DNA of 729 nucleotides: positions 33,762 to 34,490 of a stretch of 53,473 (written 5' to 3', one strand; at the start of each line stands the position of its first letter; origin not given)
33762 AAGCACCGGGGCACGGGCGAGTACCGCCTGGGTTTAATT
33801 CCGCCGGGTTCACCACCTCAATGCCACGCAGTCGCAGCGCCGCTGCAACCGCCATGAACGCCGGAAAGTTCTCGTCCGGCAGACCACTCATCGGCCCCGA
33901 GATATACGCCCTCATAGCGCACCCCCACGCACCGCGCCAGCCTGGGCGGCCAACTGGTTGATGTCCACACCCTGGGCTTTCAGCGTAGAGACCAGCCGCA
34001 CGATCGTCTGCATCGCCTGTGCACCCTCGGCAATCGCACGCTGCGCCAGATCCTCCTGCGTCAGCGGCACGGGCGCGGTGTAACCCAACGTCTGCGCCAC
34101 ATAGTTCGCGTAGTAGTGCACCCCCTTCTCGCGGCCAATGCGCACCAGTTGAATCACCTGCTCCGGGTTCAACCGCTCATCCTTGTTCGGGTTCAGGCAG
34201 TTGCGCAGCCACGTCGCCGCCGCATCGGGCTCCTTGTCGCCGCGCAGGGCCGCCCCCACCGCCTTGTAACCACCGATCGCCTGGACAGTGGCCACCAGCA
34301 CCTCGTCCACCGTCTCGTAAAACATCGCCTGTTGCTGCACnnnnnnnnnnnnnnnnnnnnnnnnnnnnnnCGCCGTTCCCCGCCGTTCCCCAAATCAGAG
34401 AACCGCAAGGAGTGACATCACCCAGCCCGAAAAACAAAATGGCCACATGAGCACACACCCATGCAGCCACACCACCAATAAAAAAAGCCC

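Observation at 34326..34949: About 620 bp ORF-poor, highly structured leader with an intrinsic terminator, splitting the cro module from the replication genes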

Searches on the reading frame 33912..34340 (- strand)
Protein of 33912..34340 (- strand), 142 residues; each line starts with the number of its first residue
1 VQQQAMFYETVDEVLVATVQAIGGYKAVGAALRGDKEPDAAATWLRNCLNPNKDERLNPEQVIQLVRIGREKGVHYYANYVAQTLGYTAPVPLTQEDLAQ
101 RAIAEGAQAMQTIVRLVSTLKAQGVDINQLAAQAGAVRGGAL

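Call 14: search_protein_families(library=pfam, max_evalue=0.01, proteins=[window:33912-34325:-])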
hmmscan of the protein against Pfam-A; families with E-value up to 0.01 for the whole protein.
window:33912-34325:- (137 aa): 0 families

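Call 15: search_protein_families(library=phrogs, max_evalue=0.01, proteins=[window:33912-34325:-])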
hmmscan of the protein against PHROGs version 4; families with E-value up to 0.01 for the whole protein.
window:33912-34325:- (137 aa): 2 families
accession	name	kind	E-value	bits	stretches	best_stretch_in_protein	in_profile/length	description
phrog_24214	-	unknown function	6.8e-17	63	1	1-107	8-114/127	-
phrog_101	-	transcription regulation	3.1e-09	37.8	1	5-109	22-124/203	CII-like transcriptional activator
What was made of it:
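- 33912..34340 (-): CII-like regulator gene (GTG 34340 with RBS GAGAGG, or ATG 34325). PHROG 101, E 3e-9 (call 15).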

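Call 17: search_dna_similar(query=window:33912-34325:-, collection=phages, mode=protein, max_evalue=0.001, max_rows=30)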
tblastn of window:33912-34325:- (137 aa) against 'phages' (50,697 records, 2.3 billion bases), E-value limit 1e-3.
Records with a match: 3; places in all: 3; records where one place covers at least 80% of the query: 0.
Best place of each record, by identity: <60% 3.
By first word of the organism name: Xylella 3.
By host as written in the record: Xylella fastidiosa 2; Xylella fastidiosa subsp. multiplex IVIA5901 1.
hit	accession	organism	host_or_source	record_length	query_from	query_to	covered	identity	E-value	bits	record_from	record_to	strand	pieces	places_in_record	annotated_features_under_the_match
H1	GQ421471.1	Xylella phage Xfas53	Xylella fastidiosa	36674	1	108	79%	38.4%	3e-15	77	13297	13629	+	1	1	gp19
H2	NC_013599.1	Xylella phage Xfas53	Xylella fastidiosa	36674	1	108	79%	38.4%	3e-15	77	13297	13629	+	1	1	gp19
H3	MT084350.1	Xylella phage Xfas53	Xylella fastidiosa subsp. multiplex ...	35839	1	108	79%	34.8%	4e-11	64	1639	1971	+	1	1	hypothetical protein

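Call 18: find_related_loci(query=window:33912-34325:-, collection=viral_contigs, flank=4000)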
Query window:33912-34325:- (137 aa) in viral_contigs; peptide patterns used: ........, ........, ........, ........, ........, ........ (x = any residue, [..] = any of these).
8 stretches matched a pattern; 1 encode a relative of the query (tblastn E <= 1e-3); 1 distinct loci.
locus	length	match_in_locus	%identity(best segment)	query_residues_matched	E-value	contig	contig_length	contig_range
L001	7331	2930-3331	65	1-134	2e-58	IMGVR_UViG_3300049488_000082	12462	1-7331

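Call 27: find_related_loci(query=A2, collection=genome_contigs, flank=4000)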
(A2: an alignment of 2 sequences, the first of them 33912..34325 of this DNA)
Query A2 (137 aa) in genome_contigs; peptide patterns used: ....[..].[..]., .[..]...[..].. (x = any residue, [..] = any of these).
51 stretches matched a pattern, but none encodes a relative of the query by tblastn (E <= 1e-3).
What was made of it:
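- Tried and rejected: Genome collection scans: the peptide-pattern scan with CII found nothing (call 27).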

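Call 28: find_homologous_proteins(query=window:33912-34325:-, max_evalue=0.00001)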
Query window:33912-34325:- (137 aa): 4 proteins with E <= 0.00001 among 79 candidates.
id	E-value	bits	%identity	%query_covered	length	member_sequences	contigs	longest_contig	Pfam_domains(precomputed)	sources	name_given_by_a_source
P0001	1.9e-78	278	96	100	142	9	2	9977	-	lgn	-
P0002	2.8e-50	187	66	100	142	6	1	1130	-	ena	-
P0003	2.7e-49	184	65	98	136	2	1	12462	-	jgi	jgi:hypothetical protein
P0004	1.3e-31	127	52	92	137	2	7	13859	-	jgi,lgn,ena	-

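Call 29: find_encoding_contigs(protein=P0001, flank=4000)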
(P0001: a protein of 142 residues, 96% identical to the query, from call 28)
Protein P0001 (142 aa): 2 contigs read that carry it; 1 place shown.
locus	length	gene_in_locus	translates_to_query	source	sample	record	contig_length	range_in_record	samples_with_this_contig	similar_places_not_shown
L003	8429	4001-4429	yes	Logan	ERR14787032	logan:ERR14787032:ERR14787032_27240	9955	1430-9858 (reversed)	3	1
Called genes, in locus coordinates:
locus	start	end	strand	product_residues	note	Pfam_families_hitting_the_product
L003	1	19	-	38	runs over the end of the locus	?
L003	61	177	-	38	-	-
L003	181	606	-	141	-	-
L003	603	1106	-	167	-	-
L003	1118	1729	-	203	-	-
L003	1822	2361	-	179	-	-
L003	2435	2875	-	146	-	-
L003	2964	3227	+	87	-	PF01381:HTH_3 (faint), PF14549:P22_Cro (weak), PF15943:YdaS_toxin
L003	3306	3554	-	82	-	-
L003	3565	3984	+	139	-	-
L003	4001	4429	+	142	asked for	-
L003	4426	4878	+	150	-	PF14359:DUF4406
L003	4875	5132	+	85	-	-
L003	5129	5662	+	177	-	-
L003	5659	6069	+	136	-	-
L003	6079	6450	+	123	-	-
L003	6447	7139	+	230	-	-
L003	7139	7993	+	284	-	PF07120:DUF1376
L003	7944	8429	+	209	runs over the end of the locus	PF06992:Phage_lambda_P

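Call 30: find_encoding_contigs(protein=P0004, flank=4000)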
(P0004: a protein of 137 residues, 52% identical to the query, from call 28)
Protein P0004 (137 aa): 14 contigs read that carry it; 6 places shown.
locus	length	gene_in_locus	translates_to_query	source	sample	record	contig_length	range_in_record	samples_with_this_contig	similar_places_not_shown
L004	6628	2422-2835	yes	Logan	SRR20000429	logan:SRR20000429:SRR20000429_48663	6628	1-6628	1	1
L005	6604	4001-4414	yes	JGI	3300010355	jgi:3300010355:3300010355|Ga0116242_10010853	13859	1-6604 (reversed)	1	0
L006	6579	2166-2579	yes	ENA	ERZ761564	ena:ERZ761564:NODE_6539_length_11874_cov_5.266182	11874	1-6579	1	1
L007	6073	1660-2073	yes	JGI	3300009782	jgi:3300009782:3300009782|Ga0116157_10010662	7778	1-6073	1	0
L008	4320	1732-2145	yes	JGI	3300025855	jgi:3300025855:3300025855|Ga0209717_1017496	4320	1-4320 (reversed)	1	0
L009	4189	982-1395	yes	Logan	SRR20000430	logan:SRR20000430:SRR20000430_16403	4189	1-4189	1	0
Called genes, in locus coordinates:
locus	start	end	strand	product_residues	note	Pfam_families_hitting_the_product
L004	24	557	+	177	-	PF13511:DUF4124 (faint)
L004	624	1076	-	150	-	-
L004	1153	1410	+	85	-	PF14549:P22_Cro, PF15943:YdaS_toxin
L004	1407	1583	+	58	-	-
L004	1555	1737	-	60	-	-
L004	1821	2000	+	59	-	-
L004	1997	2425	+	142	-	-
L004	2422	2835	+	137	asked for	-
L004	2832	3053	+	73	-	-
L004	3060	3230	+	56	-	-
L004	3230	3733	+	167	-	-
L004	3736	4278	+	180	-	-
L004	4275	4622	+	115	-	-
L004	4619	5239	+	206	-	-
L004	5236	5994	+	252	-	PF07120:DUF1376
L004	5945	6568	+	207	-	PF06992:Phage_lambda_P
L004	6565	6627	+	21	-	?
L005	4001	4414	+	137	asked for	-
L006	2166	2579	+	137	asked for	-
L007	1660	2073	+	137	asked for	-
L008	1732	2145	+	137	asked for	-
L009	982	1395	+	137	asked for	-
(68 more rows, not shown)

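Call 31: find_encoding_contigs(protein=P0002, flank=4000)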
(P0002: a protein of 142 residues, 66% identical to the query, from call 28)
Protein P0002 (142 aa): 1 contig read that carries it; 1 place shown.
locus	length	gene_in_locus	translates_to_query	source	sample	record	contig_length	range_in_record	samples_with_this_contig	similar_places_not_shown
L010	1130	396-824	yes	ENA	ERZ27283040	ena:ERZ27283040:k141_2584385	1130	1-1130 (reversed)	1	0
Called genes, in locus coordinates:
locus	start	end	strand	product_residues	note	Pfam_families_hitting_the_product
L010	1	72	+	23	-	?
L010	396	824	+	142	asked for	-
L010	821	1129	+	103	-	?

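Call 62: find_homologous_proteins(query=A5, max_evalue=0.001)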
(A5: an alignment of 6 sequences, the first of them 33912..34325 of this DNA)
Query A5 (6 sequences) (137 aa, profile of the alignment): 86 proteins with E <= 0.001 among 5154 candidates.
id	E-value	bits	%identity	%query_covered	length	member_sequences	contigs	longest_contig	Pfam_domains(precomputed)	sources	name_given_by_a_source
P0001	2.3e-76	272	96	100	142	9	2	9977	-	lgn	-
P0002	7.8e-76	271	66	100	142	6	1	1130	-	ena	-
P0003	1.1e-72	260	65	98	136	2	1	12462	-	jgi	jgi:hypothetical protein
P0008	3.9e-66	239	60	99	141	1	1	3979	-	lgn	-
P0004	1.9e-61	224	52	92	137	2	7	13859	-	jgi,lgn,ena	-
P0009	7.5e-55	203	50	96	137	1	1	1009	-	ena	-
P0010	1.4e-49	186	42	96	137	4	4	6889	-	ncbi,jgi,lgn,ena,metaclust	metaclust:\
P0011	8.1e-49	183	47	92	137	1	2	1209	-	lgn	-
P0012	2.2e-47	178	50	91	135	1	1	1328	-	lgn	-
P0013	3.3e-47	178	44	92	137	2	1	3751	-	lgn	-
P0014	5.0e-44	168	51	90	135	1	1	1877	-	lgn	-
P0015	5.4e-44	167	50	93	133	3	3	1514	-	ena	-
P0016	1.7e-43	166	51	93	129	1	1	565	-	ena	-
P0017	1.3e-42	163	49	91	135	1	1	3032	-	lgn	-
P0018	8.5e-42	160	52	91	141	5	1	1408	-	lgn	-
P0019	2.8e-35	139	47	92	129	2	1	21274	-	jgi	jgi:hypothetical protein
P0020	5.8e-30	122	42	91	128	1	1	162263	-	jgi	-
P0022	4.9e-29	119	38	84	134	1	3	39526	-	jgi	jgi:hypothetical protein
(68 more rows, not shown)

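Call 64: find_encoding_contigs(protein=P0008, flank=2500, max_places=2)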
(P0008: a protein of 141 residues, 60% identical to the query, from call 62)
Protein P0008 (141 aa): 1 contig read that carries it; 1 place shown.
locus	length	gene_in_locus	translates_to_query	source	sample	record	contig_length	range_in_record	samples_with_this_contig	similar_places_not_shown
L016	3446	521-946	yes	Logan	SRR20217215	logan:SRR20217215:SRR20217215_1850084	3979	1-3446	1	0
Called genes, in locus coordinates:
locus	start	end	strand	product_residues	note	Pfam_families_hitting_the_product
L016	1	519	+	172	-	?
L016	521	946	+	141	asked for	-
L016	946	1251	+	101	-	-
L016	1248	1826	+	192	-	-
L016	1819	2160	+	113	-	-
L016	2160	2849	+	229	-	-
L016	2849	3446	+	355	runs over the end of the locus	PF07120:DUF1376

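Call 65: find_encoding_contigs(protein=P0010, flank=2500, max_places=3)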
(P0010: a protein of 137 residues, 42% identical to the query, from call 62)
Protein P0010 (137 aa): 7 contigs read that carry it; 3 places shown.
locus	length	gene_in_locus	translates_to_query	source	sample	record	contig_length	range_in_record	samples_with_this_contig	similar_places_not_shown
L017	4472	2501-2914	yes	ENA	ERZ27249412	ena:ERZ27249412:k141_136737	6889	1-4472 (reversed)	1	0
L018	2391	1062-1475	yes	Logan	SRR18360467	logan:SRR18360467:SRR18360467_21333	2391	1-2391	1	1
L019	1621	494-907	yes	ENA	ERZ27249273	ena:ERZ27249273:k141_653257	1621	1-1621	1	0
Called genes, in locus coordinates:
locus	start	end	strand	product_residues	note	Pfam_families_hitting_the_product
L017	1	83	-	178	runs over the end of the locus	-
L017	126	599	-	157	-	PF01381:HTH_3 (weak)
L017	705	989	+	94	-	PF01381:HTH_3 (weak), PF15943:YdaS_toxin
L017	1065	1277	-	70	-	-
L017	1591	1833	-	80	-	-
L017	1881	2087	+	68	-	-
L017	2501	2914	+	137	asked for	-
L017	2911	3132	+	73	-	-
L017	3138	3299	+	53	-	-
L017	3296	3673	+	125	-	-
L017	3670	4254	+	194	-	-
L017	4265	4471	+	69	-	?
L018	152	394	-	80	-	-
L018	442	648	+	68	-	-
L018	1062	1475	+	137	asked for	-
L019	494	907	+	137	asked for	-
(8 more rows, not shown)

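Call 66: find_encoding_contigs(protein=P0019, flank=2500, max_places=2)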
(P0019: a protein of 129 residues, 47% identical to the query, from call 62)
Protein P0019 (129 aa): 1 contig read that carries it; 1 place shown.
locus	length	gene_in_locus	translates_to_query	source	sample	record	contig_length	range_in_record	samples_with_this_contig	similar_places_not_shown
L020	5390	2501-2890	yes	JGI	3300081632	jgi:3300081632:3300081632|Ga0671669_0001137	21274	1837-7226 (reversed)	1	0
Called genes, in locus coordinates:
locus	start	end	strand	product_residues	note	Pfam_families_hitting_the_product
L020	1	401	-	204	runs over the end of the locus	-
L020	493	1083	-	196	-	PF13511:DUF4124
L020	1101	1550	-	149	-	PF01381:HTH_3, PF13443:HTH_26 (faint)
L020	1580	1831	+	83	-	-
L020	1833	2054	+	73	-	-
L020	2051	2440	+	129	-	-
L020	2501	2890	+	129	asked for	-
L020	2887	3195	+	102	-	-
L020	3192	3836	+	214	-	-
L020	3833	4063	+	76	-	-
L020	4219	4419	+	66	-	-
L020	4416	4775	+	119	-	-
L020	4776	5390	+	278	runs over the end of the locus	-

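Call 68: find_encoding_contigs(protein=P0020, flank=2500, max_places=1)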
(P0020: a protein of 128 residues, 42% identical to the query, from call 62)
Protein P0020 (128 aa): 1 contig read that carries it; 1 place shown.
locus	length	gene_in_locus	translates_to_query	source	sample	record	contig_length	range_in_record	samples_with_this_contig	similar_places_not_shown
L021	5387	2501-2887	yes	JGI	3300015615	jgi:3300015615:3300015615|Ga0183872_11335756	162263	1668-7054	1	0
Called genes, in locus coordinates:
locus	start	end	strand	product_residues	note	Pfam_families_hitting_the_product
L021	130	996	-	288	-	-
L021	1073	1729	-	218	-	PF00717:Peptidase_S24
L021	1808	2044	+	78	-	PF01381:HTH_3 (weak), PF14549:P22_Cro (weak), PF15943:YdaS_toxin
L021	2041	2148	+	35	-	-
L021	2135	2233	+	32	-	-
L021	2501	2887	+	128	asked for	-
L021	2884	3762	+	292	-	PF01555:N6_N4_Mtase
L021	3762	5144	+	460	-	PF00176:SNF2-rel_dom (faint), PF00271:Helicase_C (weak)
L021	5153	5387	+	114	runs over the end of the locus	-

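Call 69: find_encoding_contigs(protein=P0013, flank=2500, max_places=1)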
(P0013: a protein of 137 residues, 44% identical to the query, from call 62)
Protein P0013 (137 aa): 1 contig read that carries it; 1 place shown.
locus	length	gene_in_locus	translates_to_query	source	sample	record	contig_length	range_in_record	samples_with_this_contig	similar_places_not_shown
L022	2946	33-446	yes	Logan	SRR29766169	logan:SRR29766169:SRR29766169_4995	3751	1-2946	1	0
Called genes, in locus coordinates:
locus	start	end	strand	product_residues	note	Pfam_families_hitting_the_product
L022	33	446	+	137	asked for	-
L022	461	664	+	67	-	-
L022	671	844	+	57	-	-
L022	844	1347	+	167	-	-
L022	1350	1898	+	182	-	-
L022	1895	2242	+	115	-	-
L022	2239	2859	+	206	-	-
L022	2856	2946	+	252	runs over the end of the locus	PF07120:DUF1376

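Call 70: find_encoding_contigs(protein=P0017, flank=2500, max_places=1)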
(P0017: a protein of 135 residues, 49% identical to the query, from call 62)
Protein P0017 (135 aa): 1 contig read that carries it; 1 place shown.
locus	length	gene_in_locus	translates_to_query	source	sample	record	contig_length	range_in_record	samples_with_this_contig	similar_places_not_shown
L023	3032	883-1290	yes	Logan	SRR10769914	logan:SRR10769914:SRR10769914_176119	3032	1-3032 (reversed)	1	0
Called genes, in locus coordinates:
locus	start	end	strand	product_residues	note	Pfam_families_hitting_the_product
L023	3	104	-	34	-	?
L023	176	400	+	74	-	-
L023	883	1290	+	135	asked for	-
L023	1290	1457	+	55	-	-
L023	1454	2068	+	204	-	-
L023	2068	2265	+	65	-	-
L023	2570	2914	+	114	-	-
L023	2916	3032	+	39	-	?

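Call 71: find_encoding_contigs(protein=P0022, flank=2500, max_places=1)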
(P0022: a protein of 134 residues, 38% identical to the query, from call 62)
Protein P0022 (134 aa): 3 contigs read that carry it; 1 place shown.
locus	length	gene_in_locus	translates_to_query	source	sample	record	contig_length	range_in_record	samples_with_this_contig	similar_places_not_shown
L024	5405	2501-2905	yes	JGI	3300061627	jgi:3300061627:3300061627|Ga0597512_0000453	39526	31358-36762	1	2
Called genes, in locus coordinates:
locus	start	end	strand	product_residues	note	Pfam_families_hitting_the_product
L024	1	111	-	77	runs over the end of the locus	PF13986:DUF4224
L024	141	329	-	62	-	PF12728:HTH_17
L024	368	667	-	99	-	-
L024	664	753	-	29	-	-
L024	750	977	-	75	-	-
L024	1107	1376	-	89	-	-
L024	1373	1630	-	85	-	-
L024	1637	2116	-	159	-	-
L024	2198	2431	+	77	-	-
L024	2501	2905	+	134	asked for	-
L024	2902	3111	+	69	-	-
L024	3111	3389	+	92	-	-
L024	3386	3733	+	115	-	-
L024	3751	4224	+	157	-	-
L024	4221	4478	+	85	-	-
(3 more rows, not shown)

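Call 94: search_protein_families(library=phrogs, max_evalue=0.1, proteins=[L004:1997-2422:+, L001:2402-2893:+, L020:2051-2437:+, L023:410-883:+, L021:2230-2520:+])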
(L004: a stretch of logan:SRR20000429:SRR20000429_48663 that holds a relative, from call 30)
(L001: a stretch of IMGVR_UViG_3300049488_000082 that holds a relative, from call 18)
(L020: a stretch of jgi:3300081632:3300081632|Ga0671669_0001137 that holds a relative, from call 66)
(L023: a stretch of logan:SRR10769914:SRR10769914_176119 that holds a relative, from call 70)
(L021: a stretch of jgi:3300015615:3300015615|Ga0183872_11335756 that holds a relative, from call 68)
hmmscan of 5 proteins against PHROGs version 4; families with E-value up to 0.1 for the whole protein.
L004:1997-2422:+ (142 aa): 0 families

L001:2402-2893:+ (164 aa): 0 families

L020:2051-2437:+ (129 aa): 0 families

L023:410-883:+ (158 aa): 0 families

L021:2230-2520:+ (97 aa): 0 families

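Call 95: search_protein_families(library=pfam, max_evalue=0.1, proteins=[L004:1997-2422:+, L001:2402-2893:+, L020:2051-2437:+, L023:410-883:+, L021:2230-2520:+])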
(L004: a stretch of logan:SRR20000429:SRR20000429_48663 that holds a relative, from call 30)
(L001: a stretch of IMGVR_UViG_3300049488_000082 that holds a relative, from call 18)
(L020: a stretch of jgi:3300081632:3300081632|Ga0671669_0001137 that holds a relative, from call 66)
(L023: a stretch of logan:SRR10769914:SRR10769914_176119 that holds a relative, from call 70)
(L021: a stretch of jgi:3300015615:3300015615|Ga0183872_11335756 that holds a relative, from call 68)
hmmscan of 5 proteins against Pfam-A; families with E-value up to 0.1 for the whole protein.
L004:1997-2422:+ (142 aa): 0 families

L001:2402-2893:+ (164 aa): 0 families

L020:2051-2437:+ (129 aa): 0 families

L023:410-883:+ (158 aa): 0 families

L021:2230-2520:+ (97 aa): 0 families
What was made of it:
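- No Pfam or PHROG hit (calls 94, 95).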

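Call 98: search_solved_structures(query=A5, max_evalue=1)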
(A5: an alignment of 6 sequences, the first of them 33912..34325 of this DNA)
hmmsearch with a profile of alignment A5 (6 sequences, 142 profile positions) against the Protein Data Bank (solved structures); distinct sequences matched with E-value up to 1: 10.
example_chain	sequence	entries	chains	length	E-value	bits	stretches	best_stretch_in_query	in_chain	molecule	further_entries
8s6l_A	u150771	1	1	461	0.15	15.2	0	42-81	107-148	Phthiocerol/phthiodiolone dimycocerosyl transferase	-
1tr9_A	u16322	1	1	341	0.48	13.5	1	5-77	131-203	Beta-hexosaminidase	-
1y65_A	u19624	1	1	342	0.49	13.5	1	5-77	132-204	Beta-hexosaminidase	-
2oxn_A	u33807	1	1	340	0.49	13.5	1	5-77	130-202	Beta-hexosaminidase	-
3gs6_A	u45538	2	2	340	0.53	13.4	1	5-77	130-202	Beta-hexosaminidase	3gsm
4wwj_A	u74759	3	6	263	0.57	13.3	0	56-133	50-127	TENA/THI-4 family protein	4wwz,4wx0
8ap6_H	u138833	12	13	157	0.73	12.9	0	74-141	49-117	ATPTB4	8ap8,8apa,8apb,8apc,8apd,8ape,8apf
4cja_A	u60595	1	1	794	0.75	12.9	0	94-140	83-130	BURRH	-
4cj9_A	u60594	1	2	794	0.77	12.9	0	94-140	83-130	BURRH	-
6p5q_A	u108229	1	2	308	0.84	12.7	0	56-133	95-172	UndA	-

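Call 99: search_protein_families(library=ncbifam, max_evalue=0.1, proteins=[window:33912-34340:-])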
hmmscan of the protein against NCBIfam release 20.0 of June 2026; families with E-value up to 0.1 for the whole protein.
window:33912-34340:- (142 aa): 0 families
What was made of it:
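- Tried and rejected: PDB sequence and NCBIfam searches for CII: negative (calls 98, 99).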

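Call 105: predict_structure(alignment_id=A7)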
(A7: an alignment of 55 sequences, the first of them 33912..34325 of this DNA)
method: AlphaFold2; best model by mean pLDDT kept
length: 137 residues; sequences in the alignment: 55
mean_pLDDT: 93.6   pTM: 0.71
mean pLDDT of the five models: 93.6, 92.1, 91.7, 90.9, 90.1
residues with pLDDT >= 90: 115; 70-90: 16; 50-70: 5; < 50: 1
segments of 3 or more residues with pLDDT < 50: none
pLDDT, mean of each block of 10 residues (from residue 1): 93 98 97 98 98 98 96 97 91 93 97 95 86 64
secondary structure, 60 per line:
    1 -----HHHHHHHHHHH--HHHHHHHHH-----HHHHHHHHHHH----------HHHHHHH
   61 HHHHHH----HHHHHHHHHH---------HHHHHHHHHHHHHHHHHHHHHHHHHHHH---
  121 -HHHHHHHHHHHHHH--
elements in order: H6-16 H19-27 H33-43 H54-66 H71-80 H90-117 H122-135
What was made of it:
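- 33912..34340 (-): AlphaFold model pLDDT 93.6 (call 105).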
